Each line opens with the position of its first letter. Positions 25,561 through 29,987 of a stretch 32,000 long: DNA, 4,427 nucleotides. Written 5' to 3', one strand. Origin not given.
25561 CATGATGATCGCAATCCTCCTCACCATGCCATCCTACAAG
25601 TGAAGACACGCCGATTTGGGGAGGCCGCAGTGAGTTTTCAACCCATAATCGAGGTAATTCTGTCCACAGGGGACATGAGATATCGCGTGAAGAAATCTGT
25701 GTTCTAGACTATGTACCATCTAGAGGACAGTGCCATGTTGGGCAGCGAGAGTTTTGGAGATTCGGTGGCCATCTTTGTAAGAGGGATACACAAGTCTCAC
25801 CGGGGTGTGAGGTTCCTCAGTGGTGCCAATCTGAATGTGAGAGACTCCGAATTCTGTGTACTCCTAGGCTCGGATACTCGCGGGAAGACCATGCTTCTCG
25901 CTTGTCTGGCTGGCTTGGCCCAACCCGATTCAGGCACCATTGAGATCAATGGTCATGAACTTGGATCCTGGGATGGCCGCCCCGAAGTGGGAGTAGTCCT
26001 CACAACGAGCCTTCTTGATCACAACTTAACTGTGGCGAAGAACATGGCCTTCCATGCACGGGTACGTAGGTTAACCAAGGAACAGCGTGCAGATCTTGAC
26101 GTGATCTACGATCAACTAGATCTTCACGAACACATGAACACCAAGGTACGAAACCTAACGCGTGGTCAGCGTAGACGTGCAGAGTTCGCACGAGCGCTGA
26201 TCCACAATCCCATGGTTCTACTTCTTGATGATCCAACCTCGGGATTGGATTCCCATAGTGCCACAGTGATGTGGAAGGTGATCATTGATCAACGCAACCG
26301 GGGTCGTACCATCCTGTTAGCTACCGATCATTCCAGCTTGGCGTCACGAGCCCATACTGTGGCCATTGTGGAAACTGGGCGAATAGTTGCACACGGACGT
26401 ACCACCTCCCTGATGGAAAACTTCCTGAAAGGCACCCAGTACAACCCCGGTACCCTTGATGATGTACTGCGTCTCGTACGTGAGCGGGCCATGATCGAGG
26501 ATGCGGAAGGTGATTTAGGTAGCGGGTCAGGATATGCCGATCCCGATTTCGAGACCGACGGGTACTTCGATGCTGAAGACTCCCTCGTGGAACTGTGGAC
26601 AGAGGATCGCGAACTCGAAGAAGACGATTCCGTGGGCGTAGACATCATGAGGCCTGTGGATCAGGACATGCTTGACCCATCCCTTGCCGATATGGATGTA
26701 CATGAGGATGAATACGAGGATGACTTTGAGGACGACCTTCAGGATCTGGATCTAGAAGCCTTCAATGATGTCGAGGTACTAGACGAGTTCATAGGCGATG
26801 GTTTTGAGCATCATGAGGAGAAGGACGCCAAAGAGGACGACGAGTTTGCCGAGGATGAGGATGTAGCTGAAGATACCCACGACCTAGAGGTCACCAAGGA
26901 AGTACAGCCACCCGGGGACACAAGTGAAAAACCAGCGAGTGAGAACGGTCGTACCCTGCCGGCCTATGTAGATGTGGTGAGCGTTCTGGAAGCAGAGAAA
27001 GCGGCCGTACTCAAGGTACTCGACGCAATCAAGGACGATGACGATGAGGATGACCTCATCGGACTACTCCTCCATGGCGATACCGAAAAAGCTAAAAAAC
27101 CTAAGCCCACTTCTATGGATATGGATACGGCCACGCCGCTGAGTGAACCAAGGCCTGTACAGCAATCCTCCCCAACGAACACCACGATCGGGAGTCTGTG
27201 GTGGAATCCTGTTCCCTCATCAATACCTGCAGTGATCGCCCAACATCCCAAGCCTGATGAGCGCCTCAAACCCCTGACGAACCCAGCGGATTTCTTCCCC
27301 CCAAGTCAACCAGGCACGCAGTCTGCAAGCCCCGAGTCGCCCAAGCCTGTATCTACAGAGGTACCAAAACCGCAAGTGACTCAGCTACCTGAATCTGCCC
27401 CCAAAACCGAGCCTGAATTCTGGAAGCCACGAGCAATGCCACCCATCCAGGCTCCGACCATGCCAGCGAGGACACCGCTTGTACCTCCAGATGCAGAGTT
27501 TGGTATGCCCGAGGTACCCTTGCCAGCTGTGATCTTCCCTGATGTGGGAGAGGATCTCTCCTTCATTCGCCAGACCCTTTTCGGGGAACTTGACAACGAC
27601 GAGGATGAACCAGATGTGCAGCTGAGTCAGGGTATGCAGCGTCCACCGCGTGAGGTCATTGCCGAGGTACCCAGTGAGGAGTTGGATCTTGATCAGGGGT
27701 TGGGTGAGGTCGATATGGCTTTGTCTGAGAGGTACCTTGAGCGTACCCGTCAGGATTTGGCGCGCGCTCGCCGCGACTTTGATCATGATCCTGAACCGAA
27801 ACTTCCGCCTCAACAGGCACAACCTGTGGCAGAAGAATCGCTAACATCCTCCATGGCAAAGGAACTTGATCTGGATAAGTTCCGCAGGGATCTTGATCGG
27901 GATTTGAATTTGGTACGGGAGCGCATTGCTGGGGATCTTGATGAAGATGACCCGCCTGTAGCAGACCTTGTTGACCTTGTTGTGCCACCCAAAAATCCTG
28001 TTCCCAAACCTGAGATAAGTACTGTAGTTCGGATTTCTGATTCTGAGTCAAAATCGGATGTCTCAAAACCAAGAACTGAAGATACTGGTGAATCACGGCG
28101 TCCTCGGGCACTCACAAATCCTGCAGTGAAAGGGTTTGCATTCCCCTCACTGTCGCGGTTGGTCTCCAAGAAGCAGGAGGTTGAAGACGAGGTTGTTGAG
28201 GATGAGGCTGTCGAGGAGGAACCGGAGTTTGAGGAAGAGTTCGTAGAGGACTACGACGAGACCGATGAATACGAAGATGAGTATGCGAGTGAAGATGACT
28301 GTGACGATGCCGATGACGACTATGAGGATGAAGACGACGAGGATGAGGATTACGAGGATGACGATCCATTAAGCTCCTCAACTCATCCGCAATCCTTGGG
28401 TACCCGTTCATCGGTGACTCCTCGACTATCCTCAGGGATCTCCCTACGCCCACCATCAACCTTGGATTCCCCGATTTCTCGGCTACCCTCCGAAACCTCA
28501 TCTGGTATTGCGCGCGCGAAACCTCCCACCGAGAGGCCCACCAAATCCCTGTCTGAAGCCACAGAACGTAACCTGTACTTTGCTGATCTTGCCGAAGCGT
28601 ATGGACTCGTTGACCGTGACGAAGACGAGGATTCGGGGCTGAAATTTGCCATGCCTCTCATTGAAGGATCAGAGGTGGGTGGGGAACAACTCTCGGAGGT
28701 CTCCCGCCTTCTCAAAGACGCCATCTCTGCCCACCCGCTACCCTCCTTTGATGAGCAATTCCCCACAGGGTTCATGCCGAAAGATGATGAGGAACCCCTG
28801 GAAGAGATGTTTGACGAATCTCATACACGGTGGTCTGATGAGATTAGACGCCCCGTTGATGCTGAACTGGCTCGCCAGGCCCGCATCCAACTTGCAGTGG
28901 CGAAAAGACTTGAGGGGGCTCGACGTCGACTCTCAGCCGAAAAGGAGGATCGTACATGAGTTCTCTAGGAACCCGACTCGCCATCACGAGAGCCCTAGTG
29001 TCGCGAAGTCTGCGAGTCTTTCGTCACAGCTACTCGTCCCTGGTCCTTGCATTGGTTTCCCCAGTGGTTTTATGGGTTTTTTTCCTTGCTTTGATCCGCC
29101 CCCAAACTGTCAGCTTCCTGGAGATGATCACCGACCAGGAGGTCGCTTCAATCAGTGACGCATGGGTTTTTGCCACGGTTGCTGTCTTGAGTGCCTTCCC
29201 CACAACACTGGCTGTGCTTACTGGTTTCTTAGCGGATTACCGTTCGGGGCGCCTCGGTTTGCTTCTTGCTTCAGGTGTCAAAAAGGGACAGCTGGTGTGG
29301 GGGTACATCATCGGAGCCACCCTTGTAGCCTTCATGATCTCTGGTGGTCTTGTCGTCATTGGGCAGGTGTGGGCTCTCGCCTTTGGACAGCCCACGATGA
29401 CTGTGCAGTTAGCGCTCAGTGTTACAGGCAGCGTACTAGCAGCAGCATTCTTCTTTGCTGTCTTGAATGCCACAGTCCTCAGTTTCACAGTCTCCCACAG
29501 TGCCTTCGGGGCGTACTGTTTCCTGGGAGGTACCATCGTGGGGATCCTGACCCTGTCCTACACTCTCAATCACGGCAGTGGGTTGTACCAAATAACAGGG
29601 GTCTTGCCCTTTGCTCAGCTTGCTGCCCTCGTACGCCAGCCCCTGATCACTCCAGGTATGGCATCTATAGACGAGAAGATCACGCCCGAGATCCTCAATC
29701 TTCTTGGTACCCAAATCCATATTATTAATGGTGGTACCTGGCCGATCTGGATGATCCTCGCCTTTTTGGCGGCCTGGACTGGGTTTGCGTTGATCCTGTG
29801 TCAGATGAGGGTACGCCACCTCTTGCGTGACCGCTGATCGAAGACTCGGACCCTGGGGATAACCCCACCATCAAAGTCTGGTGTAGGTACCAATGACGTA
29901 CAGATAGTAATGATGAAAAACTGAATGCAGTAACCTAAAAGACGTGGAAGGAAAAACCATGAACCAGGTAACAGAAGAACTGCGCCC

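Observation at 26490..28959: An ~800-aa acidic/proline-rich disordered tail is fused to the ABC ATPase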

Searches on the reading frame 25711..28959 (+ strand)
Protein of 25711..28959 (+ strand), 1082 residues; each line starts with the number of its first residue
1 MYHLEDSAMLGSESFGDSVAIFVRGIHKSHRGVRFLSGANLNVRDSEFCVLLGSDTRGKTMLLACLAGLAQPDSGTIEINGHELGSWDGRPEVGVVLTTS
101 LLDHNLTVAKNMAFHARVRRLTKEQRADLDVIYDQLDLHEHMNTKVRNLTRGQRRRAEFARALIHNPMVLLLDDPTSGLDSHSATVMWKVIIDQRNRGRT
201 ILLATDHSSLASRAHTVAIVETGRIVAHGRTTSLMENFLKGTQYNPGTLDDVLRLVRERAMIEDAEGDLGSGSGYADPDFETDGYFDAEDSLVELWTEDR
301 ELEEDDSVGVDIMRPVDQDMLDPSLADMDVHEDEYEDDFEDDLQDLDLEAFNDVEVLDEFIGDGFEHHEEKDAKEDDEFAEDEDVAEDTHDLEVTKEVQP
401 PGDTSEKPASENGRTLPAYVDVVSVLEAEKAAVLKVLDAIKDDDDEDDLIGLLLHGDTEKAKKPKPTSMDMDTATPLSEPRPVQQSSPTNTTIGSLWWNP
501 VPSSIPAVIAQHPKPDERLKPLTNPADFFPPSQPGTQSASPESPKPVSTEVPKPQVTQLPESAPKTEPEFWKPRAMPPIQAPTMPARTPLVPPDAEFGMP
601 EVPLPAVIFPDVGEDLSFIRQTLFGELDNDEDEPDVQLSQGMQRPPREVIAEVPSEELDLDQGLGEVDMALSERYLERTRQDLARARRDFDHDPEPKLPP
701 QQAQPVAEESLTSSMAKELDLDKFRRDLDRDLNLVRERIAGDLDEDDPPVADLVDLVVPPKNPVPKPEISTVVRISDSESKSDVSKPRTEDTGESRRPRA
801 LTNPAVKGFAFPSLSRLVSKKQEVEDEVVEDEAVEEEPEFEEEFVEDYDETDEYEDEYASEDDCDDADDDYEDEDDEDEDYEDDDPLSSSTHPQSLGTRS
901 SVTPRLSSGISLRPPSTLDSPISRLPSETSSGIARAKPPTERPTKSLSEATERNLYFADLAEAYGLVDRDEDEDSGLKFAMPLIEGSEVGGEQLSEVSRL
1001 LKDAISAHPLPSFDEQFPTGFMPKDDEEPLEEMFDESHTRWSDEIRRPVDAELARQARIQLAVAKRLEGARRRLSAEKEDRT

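Call 3: search_protein_families(library=pfam, proteins=[window:25711-28959:+], max_evalue=0.01)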
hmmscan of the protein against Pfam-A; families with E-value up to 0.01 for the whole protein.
window:25711-28959:+ (1082 aa): 1 family
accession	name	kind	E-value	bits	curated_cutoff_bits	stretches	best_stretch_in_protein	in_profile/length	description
PF00005.33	ABC_tran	-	3.7e-24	86.3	25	1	37-177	2-137/137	ABC transporter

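Call 31: search_protein_families(library=ncbifam, proteins=[window:25711-28959:+], max_evalue=0.01)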
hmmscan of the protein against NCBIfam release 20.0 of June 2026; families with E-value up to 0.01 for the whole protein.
window:25711-28959:+ (1082 aa): 179 families (the best 25 are shown)
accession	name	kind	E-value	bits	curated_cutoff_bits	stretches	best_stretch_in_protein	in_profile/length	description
TIGR03864.1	PQQ_ABC_ATP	hypoth_equivalog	2.1e-43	148.5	302.25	1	21-237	2-222/236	ABC transporter, ATP-binding subunit, PQQ-dependent alcohol dehydrogenase system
TIGR01188.1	drrA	subfamily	6.5e-37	127.4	312.45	1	33-238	6-215/302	daunorubicin resistance ABC transporter, ATP-binding protein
NF010060.0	PRK13537.1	equivalog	1.4e-32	112.8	521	1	20-237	15-236/314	nodulation factor ABC transporter ATP-binding protein NodI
NF010059.0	PRK13536.1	equivalog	2e-30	105.7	549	1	17-238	40-265/342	nodulation factor ABC transporter ATP-binding protein NodI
NF033858.1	ABC2_perm_RbbA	equivalog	3.2e-30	104.8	1050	1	22-237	268-487/909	ribosome-associated ATPase/putative transporter RbbA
TIGR02673.1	FtsE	equivalog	5.2e-29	101.5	264.85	1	30-217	12-206/214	cell division ATP-binding protein FtsE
NF040933.2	ABC_arch_GlcV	equivalog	4.9e-28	98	450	1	28-237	14-232/357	glucose ABC transporter ATP-binding protein GlcV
NF040840.2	tungstate_WtpC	equivalog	5.8e-28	98.2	440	1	23-235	4-219/347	tungstate ABC transporter ATP-binding protein WtpC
TIGR01288.1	nodI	equivalog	1.4e-27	96.5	424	1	19-240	3-228/303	nodulation factor ABC transporter ATP-binding protein NodI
TIGR00955.1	3a01204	subfamily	1.7e-27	96.3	736.35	1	44-246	49-266/617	pigment precursor permease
TIGR00968.1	3a0106s01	subfamily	5.6e-27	94.8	342.75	1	21-236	1-220/237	sulfate ABC transporter ATP-binding protein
TIGR04406.1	LPS_export_lptB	equivalog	1e-26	93.7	240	1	23-237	4-225/239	LPS export ABC transporter ATP-binding protein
TIGR03265.1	PhnT2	equivalog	1.1e-26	93.9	457.7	1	21-231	5-219/353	putative 2-aminoethylphosphonate ABC transporter ATP-binding protein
NF006987.0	PRK09452.1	equivalog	5.2e-26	91.2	482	1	18-236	15-237/378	spermidine/putrescine ABC transporter ATP-binding protein PotA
NF043075.1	MMSYN1_0197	equivalog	6.1e-26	91.2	550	1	21-232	3-218/341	spermidine/putrescine ABC transporter ATP-binding protein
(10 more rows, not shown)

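Call 60: predict_structure(alignment_id=A5)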
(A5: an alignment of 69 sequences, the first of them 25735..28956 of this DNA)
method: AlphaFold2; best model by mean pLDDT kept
length: 1074 residues; sequences in the alignment: 69
mean_pLDDT: 55.6   pTM: 0.46
mean pLDDT of the five models: 55.6, 55.6, 55.4, 53.5, 52.8
residues with pLDDT >= 90: 232; 70-90: 137; 50-70: 55; < 50: 650
segments of 3 or more residues with pLDDT < 50: 1-6, 264-332, 336-341, 343-347, 349-412, 441-658, 683-711, 733-954, 957-982, 1014-1016
pLDDT, mean of each block of 10 residues (from residue 1): 52 97 95 97 89 96 96 87 88 97 96 90 96 98 98 96 97 96 97 97 96 95 93 75 87 84 51 38 40 40 30 38 45 48 46 42 42 37 32 35 31 63 82 59 39 32 32 30 30 31 31 35 36 34 32 35 34 32 36 31 33 35 33 30 30 46 81 79 44 35 33 75 82 45 33 35 32 30 32 33 33 32 36 37 38 42 46 43 32 31 33 29 32 32 40 46 36 34 73 76 69 53 72 78 88 96 95 85
secondary structure, 60 per line:
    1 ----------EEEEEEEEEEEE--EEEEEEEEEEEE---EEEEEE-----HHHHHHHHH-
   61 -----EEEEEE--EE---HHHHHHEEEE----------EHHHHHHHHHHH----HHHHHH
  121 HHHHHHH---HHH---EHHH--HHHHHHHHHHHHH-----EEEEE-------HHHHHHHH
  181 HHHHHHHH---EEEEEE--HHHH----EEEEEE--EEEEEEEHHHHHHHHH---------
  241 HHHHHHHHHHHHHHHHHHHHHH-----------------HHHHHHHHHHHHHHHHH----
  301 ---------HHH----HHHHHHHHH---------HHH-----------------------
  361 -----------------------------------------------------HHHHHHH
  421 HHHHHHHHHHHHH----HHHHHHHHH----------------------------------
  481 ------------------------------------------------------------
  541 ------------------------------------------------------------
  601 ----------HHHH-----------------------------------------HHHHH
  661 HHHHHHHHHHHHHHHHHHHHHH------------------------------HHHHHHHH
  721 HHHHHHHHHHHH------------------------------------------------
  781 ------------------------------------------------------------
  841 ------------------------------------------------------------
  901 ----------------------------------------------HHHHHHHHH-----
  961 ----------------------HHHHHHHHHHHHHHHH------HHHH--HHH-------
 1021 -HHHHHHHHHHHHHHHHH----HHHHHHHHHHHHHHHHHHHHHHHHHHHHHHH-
elements in order (helices of 4 or more, strands of 3 or more residues): E11-22 E25-36 E40-45 H51-59 E66-71 H79-84 E85-88 H100-110 H115-127 H143-155 E161-165 H173-188 E192-197 H200-203 E208-213 E216-222 H223-231 H241-262 H280-296 H317-325 H414-433 H438-446 H611-614 H656-682 H713-732 H947-955 H983-998 H1005-1008 H1022-1038 H1043-1073

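Call 74: search_protein_families(library=padloc, proteins=[window:25735-28959:+], max_evalue=0.001)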
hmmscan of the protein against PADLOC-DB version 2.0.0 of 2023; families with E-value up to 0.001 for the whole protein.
window:25735-28959:+ (1074 aa): 1 family
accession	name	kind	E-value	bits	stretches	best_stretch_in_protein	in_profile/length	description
PDLC04135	mad3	-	8e-11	40.1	1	135-218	258-348/374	mads_3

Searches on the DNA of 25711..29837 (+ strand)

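Call 7: search_dna_similar(query=window:25711-29837:+, collection=plasmids, mode=near)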
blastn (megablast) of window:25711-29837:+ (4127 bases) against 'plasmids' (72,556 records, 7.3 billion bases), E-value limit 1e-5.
No match.
